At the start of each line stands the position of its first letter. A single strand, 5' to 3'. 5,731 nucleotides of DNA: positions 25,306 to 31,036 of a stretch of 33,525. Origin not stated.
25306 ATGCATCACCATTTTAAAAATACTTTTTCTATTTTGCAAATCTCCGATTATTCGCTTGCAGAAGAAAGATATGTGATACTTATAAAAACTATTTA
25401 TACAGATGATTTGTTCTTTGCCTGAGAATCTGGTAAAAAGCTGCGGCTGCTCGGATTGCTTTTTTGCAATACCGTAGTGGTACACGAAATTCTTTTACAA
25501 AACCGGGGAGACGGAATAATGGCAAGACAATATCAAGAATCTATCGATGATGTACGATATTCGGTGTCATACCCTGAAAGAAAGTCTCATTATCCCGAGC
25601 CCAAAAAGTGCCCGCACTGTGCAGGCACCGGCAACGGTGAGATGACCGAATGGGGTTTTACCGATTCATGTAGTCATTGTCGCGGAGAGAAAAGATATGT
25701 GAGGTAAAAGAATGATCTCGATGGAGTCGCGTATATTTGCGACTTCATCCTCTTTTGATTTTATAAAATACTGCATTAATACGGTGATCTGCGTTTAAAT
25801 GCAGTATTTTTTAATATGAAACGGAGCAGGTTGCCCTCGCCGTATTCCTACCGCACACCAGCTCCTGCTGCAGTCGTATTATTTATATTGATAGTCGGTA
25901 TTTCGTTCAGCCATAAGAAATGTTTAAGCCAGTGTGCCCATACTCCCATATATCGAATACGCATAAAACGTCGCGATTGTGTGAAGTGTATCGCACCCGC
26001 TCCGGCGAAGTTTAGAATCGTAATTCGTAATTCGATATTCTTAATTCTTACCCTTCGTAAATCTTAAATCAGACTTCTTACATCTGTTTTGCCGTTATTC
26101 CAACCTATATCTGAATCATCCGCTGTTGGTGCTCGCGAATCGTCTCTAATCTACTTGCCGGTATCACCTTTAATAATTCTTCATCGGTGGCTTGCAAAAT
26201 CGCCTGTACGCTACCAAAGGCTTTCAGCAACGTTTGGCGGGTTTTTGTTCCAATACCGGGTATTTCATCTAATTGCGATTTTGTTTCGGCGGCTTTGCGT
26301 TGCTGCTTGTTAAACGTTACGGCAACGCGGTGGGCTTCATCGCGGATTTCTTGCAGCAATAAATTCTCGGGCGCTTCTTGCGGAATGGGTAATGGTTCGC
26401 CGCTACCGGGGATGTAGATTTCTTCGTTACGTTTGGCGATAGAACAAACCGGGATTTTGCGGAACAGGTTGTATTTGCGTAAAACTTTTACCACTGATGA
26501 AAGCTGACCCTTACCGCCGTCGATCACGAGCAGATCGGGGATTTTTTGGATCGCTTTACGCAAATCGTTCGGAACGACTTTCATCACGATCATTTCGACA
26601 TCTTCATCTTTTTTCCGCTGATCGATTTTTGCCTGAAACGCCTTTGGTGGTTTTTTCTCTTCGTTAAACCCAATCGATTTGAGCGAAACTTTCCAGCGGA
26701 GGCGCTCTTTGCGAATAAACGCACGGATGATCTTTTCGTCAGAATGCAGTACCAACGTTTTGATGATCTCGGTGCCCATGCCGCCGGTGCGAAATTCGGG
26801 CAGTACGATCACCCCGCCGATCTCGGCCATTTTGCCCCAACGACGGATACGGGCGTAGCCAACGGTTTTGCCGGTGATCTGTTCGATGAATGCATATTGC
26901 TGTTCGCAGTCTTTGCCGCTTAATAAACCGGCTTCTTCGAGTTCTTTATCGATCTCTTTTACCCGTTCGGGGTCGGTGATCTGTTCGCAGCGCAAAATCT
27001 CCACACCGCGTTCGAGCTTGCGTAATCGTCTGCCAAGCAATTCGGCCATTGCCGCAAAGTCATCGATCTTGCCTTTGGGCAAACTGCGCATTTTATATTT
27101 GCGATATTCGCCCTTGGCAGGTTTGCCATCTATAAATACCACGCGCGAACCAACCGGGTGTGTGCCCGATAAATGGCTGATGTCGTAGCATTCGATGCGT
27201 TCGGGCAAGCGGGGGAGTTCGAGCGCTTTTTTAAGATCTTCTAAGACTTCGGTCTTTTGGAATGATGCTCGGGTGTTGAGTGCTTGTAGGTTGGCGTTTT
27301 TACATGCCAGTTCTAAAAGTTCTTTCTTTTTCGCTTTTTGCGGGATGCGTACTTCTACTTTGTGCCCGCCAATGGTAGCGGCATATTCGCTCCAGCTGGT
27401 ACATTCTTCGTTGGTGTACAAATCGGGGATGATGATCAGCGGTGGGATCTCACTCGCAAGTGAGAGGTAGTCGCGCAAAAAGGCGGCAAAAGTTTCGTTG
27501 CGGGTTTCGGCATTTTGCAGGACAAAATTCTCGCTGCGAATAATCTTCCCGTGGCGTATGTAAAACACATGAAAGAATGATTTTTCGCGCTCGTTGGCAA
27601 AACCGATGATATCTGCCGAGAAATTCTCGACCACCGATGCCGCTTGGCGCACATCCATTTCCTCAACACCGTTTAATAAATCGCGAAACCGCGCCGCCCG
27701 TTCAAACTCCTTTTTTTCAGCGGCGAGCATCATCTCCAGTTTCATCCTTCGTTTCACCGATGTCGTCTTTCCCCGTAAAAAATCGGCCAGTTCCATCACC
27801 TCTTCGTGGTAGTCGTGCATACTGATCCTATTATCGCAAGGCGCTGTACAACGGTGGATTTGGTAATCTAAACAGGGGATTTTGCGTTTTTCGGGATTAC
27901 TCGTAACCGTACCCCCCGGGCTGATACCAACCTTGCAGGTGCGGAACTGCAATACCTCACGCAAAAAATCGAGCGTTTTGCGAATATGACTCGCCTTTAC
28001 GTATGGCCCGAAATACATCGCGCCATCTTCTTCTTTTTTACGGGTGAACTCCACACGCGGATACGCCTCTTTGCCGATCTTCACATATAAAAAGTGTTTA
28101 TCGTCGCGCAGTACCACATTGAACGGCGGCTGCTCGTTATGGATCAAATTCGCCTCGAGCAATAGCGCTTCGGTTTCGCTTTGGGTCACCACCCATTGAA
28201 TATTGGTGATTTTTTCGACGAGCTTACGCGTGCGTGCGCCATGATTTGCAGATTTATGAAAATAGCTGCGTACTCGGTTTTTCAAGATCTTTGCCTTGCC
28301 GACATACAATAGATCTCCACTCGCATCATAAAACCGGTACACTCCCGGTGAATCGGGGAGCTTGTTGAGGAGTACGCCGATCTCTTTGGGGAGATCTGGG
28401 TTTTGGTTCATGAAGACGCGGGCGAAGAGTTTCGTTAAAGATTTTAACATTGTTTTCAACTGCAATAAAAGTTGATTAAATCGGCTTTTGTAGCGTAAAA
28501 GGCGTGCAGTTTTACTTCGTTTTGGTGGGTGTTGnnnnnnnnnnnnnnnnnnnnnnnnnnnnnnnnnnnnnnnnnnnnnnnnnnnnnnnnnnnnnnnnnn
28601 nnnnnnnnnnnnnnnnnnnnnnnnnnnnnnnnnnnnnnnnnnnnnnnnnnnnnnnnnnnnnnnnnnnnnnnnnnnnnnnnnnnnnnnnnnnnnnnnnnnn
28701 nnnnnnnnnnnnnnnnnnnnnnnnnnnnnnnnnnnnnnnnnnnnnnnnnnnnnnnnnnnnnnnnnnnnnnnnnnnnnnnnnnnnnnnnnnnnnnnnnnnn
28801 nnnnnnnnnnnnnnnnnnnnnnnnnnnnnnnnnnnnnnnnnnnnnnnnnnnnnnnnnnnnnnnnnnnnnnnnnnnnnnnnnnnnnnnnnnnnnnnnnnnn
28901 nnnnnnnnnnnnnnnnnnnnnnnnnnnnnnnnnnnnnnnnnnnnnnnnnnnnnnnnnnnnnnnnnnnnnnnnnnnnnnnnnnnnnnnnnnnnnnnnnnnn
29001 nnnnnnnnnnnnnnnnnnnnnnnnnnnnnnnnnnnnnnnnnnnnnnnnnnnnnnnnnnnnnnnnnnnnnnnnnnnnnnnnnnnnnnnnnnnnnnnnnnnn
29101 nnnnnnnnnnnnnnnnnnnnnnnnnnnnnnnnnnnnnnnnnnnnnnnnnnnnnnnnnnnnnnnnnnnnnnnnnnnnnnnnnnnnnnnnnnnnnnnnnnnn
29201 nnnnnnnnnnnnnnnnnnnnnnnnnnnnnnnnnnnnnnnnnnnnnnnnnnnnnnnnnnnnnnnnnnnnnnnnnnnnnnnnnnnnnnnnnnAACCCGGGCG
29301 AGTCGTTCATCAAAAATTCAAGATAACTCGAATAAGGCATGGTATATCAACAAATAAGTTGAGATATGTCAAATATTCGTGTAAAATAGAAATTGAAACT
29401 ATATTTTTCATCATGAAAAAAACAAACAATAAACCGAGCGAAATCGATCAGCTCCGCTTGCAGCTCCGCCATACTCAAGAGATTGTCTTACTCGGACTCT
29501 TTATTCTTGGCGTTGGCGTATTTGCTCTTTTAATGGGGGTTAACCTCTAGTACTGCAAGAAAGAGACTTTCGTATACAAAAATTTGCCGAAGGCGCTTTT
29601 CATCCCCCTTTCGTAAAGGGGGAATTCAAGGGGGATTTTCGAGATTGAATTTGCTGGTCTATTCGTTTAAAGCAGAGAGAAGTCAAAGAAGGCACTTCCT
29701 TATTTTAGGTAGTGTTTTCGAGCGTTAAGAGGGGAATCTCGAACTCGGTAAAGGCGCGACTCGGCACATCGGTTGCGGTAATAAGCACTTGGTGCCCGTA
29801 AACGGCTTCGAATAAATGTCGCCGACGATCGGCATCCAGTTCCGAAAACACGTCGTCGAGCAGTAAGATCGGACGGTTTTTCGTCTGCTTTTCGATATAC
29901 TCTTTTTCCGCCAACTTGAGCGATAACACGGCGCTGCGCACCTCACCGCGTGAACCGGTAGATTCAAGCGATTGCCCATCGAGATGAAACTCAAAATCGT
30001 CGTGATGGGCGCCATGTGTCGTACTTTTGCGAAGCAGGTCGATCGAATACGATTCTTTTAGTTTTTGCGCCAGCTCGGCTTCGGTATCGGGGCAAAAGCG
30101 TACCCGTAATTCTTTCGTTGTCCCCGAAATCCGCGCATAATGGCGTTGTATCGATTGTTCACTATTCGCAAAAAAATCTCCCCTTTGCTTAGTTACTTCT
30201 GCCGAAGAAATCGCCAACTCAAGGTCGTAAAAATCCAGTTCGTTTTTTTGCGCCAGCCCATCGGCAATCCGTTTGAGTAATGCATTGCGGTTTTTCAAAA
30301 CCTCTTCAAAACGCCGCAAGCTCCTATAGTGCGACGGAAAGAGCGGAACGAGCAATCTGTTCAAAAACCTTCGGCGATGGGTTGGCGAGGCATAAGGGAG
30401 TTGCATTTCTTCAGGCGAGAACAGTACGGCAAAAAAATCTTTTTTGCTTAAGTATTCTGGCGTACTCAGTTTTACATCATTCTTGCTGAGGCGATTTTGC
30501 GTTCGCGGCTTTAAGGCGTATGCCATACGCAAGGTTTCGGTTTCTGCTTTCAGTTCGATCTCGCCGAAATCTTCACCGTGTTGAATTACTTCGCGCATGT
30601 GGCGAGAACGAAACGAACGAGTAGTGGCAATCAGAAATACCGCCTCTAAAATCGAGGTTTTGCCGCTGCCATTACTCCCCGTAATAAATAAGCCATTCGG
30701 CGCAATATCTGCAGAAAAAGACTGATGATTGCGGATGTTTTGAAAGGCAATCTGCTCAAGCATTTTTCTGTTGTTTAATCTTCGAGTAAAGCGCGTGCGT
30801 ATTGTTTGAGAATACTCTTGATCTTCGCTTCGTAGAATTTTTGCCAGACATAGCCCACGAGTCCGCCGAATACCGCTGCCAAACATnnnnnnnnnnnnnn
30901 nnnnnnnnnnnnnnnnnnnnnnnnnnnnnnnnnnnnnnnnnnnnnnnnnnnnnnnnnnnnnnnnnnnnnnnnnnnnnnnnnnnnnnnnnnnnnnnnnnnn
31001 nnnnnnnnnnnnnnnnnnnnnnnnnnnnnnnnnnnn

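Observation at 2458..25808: Six copies of a 42-bp palindromic element (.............-N16-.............), confined to intergenic gaps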

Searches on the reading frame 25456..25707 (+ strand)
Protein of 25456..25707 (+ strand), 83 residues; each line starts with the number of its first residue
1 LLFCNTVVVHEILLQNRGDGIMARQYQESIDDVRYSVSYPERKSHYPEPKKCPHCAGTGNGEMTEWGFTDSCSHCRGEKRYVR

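Call 60: search_protein_families(library=phrogs, max_evalue=0.01, proteins=[window:25456-25707:+])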
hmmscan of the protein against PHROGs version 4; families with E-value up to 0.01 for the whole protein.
window:25456-25707:+ (83 aa): 3 families
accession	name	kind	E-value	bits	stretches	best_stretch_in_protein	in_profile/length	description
phrog_15035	-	unknown function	0.0009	20.3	1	52-78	8-37/64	-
phrog_37183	-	unknown function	0.0023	19.4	1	18-79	11-71/76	-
phrog_4241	-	unknown function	0.0095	17.5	0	18-79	75-135/140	-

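Call 61: search_protein_families(library=padloc, max_evalue=0.01, proteins=[window:25456-25707:+])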
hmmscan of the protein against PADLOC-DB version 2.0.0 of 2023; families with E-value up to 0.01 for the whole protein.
window:25456-25707:+ (83 aa): 0 families

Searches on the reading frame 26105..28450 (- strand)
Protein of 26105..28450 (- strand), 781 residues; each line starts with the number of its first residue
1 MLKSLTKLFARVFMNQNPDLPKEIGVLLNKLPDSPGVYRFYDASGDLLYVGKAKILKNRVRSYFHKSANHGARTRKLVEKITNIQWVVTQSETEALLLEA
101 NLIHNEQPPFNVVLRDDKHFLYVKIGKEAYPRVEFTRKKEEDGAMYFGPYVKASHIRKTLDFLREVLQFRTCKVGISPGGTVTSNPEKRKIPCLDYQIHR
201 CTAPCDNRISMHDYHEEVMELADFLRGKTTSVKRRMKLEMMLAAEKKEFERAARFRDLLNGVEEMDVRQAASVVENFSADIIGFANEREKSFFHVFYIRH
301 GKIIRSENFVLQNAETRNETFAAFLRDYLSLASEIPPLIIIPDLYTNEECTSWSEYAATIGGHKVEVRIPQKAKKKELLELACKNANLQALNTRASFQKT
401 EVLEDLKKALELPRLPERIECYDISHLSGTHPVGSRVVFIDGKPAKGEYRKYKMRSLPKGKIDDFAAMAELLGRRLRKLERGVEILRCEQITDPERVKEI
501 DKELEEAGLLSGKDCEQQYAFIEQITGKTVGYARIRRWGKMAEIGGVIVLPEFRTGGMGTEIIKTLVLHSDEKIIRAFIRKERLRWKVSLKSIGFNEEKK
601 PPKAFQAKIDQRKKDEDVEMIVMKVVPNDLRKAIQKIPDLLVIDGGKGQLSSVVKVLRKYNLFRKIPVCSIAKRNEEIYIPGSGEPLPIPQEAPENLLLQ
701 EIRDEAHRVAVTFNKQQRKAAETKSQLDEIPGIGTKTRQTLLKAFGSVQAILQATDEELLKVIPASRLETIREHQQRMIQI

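Call 17: find_encoding_contigs(protein=window:26105-28450:-, flank=10000, max_places=10)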
Protein window:26105-28450:- (781 aa): 1 contig read that carries it; 1 place shown.
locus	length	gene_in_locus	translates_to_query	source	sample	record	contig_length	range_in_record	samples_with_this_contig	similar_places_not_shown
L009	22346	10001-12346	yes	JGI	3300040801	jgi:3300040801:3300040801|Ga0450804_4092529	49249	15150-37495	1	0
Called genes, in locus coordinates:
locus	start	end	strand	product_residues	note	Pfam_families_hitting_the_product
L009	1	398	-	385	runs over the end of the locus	-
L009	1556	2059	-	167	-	PF00186:DHFR_1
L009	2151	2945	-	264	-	PF00303:Thymidylat_synt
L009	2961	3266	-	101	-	PF00462:Glutaredoxin (weak)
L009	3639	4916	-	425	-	PF00675:Peptidase_M16, PF05193:Peptidase_M16_C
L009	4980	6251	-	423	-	PF08245:Mur_ligase_M, PF02875:Mur_ligase_C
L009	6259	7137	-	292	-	PF01370:Epimerase, PF04321:RmlD_sub_bind, PF16363:GDP_Man_Dehyd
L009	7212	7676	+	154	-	-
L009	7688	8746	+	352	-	PF02463:SMC_N, PF13175:AAA_15 (weak), PF13476:AAA_23 (weak), PF13304:AAA_21 (weak)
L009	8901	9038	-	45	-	-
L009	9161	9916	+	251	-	-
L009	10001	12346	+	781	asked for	PF01541:GIY-YIG, PF27096:UvrC_M, PF22920:UvrC_RNaseH, PF08459:UvrC_RNaseH_dom, PF14520:HHH_5 (weak)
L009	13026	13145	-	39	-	-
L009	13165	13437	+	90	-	-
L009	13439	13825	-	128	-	PF01042:Ribonuc_L-PSP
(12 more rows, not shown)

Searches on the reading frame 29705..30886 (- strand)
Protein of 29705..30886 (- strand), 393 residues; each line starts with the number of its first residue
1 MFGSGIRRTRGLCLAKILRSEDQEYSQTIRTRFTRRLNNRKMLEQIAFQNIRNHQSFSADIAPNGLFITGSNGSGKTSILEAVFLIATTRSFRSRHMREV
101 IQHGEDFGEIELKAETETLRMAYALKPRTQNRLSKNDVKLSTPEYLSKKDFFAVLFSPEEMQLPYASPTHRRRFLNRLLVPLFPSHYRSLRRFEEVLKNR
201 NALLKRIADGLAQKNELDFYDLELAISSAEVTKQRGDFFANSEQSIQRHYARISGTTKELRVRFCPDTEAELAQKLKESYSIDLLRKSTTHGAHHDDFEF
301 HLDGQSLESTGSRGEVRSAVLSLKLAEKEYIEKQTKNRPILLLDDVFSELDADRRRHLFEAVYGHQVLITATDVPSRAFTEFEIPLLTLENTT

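Call 15: find_encoding_contigs(protein=window:29705-30886:-, flank=10000, max_places=10)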
Protein window:29705-30886:- (393 aa): no gene with exactly this product is on record in the collection.
